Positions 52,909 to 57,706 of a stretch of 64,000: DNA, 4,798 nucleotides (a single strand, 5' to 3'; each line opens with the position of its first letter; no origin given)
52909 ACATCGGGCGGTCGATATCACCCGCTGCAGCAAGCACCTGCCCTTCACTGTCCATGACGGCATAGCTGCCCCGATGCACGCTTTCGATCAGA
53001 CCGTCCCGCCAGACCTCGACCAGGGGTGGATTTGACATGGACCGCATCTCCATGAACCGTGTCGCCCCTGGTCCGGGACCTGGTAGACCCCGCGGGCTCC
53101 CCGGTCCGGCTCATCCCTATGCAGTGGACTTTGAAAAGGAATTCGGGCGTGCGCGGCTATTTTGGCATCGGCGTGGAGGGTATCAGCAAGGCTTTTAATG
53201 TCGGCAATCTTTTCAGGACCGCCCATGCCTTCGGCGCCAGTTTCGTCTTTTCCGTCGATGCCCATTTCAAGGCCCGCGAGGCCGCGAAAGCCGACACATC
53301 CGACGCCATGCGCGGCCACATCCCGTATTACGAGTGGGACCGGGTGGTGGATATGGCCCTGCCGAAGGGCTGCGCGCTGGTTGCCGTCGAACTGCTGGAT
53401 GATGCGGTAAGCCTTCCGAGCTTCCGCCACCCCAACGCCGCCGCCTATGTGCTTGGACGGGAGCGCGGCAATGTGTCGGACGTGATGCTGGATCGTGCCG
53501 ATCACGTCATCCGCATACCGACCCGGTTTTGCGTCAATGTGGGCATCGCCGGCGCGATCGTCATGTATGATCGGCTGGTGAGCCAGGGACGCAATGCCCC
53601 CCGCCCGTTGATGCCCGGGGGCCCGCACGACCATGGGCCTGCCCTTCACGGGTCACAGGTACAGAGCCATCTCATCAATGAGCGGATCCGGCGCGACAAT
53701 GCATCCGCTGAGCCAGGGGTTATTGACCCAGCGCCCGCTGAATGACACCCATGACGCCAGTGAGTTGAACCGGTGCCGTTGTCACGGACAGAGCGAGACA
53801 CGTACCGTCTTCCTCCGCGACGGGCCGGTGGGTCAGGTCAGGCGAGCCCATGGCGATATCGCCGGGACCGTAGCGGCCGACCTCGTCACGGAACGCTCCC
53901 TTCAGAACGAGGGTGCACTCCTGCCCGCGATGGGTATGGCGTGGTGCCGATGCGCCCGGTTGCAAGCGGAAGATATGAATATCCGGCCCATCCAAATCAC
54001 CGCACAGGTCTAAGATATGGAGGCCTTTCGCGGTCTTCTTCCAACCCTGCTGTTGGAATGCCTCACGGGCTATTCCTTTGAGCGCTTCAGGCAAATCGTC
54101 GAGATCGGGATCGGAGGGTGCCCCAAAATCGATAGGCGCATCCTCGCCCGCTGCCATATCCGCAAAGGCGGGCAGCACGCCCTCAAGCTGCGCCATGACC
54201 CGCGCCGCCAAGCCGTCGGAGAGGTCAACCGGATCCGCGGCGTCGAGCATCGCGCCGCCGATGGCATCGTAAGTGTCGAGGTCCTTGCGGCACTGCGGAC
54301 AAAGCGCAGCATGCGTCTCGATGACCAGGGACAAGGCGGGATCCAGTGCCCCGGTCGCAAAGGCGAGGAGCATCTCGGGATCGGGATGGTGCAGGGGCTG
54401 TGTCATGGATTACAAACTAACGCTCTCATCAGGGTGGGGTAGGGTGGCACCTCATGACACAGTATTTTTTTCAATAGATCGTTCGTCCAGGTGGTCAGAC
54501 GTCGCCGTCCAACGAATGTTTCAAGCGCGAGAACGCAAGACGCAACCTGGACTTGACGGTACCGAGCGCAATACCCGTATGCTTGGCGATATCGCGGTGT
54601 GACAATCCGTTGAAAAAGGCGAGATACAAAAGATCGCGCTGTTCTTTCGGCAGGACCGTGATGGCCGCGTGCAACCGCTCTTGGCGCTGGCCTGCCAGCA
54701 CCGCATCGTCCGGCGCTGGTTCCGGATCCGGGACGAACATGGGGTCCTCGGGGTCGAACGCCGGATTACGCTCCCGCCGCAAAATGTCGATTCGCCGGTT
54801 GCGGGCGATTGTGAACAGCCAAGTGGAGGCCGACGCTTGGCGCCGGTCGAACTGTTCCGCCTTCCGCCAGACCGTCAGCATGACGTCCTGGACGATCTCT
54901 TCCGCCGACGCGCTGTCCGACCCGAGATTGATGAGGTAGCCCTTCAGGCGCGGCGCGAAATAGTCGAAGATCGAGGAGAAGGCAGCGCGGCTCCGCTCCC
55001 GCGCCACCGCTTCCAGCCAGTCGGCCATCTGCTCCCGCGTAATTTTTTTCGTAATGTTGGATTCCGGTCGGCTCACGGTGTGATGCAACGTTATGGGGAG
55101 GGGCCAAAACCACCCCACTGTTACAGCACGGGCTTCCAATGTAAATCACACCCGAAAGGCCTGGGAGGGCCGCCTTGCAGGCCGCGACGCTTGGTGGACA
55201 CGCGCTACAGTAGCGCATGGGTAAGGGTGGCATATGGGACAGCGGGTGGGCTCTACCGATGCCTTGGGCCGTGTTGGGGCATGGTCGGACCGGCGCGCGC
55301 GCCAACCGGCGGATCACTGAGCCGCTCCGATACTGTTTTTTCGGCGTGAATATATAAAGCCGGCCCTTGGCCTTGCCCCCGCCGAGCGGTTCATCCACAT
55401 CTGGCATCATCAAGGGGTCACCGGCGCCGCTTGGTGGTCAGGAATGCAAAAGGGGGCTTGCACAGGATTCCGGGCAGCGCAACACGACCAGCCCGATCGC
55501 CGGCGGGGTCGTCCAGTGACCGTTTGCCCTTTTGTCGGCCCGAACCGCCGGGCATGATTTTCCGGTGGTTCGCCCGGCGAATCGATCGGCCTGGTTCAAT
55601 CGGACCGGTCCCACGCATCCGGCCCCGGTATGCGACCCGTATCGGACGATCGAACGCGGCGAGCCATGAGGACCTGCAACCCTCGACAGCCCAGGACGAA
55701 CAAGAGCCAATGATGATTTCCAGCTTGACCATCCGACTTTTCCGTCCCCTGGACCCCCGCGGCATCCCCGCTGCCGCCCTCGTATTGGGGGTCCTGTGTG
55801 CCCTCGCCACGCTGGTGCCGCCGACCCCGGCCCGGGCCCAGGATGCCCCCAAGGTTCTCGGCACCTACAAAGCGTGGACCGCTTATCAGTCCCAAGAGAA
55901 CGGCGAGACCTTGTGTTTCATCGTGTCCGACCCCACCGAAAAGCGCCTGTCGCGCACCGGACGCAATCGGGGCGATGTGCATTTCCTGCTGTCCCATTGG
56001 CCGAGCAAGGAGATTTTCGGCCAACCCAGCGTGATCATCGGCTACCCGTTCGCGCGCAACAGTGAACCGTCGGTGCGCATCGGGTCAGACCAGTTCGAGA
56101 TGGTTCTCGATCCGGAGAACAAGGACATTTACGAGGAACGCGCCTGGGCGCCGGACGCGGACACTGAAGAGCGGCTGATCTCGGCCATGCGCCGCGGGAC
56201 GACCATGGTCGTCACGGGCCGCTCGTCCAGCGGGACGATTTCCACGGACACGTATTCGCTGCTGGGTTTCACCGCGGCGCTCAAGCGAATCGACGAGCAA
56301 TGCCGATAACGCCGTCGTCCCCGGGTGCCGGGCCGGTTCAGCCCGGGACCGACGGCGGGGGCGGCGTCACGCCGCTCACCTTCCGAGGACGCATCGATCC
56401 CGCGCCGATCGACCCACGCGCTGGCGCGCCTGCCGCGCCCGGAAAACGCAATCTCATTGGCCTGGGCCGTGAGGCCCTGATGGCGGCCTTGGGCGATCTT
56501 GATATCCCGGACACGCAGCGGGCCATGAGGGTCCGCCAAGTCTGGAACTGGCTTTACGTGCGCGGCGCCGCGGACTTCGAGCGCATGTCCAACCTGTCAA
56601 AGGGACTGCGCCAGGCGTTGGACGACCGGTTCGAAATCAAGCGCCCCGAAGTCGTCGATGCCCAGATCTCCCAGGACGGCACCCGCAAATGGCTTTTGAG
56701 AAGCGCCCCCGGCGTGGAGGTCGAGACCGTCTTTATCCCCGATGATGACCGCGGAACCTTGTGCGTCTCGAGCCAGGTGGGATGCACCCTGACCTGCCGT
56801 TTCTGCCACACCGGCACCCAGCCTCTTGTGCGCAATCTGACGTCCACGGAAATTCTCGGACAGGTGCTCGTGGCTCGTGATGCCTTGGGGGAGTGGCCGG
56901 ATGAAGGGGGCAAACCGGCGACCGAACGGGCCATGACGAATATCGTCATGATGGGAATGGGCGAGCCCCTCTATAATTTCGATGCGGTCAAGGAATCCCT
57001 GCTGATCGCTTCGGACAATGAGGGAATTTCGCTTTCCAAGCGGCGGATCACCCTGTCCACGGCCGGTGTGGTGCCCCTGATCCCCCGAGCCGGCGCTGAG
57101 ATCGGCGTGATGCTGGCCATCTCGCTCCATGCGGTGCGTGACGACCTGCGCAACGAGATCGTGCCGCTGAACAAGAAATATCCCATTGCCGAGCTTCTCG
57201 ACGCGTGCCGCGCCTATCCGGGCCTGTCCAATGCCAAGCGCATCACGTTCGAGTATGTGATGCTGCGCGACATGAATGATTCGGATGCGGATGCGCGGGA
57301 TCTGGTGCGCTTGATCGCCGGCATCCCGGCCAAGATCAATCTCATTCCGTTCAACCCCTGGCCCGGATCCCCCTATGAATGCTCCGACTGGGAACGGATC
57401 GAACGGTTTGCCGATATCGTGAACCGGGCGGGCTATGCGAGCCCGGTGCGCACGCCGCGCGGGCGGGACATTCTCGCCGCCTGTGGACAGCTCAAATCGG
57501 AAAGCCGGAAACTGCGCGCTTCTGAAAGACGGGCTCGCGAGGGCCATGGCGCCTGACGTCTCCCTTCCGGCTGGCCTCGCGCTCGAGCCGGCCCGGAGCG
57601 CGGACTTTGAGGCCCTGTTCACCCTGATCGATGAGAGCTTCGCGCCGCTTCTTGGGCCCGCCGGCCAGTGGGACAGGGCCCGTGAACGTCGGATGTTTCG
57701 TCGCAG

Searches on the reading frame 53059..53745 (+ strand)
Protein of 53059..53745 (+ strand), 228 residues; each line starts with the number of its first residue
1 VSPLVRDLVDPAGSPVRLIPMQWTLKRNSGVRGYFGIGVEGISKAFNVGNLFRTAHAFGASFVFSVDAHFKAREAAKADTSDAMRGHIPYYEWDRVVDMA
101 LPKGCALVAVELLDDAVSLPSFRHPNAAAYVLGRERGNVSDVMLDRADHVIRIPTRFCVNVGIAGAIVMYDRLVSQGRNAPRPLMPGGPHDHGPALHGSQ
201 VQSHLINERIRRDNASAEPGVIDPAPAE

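Call 57: search_protein_families(library=pfam, proteins=[window:53059-53745:+], max_evalue=0.0001)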
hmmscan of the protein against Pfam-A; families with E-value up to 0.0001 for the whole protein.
window:53059-53745:+ (228 aa): 1 family
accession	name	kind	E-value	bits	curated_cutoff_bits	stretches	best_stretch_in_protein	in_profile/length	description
PF00588.24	SpoU_methylase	-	4e-17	63.1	29.7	1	38-170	5-142/142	SpoU rRNA Methylase family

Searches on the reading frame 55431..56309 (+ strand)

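Call 57: search_protein_families(library=pfam, proteins=[window:55431-56309:+], max_evalue=0.0001)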
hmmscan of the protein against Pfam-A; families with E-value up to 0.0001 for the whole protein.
window:55431-56309:+ (292 aa): 1 family
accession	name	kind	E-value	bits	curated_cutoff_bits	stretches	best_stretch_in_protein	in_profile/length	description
PF06776.18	IalB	-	1.8e-06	28.6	22.1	1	236-287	80-130/131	Invasion associated locus B (IalB) protein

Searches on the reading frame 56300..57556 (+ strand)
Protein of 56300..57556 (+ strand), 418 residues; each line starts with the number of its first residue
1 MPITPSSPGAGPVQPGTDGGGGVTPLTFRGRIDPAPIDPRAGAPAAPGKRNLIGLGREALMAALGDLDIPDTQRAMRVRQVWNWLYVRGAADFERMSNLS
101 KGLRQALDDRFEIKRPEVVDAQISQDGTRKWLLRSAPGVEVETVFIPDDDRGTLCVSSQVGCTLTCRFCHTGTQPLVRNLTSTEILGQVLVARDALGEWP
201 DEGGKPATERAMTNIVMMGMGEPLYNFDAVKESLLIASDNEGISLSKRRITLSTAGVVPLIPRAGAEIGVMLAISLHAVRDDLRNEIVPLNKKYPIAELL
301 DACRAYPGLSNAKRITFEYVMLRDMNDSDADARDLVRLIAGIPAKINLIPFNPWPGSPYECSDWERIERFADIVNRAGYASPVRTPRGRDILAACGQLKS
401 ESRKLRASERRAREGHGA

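Call 57: search_protein_families(library=pfam, proteins=[window:56300-57556:+], max_evalue=0.0001)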
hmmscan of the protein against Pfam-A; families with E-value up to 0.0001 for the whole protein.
window:56300-57556:+ (418 aa): 2 families
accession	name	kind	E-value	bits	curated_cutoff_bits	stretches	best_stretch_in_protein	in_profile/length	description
PF04055.27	Radical_SAM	-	5.8e-13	49.8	29.5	1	157-332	2-162/166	Radical SAM superfamily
PF21016.3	RlmN_N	-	4.9e-11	42.7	24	1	51-113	2-60/60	Ribosomal RNA large subunit methyltransferase N-terminal domain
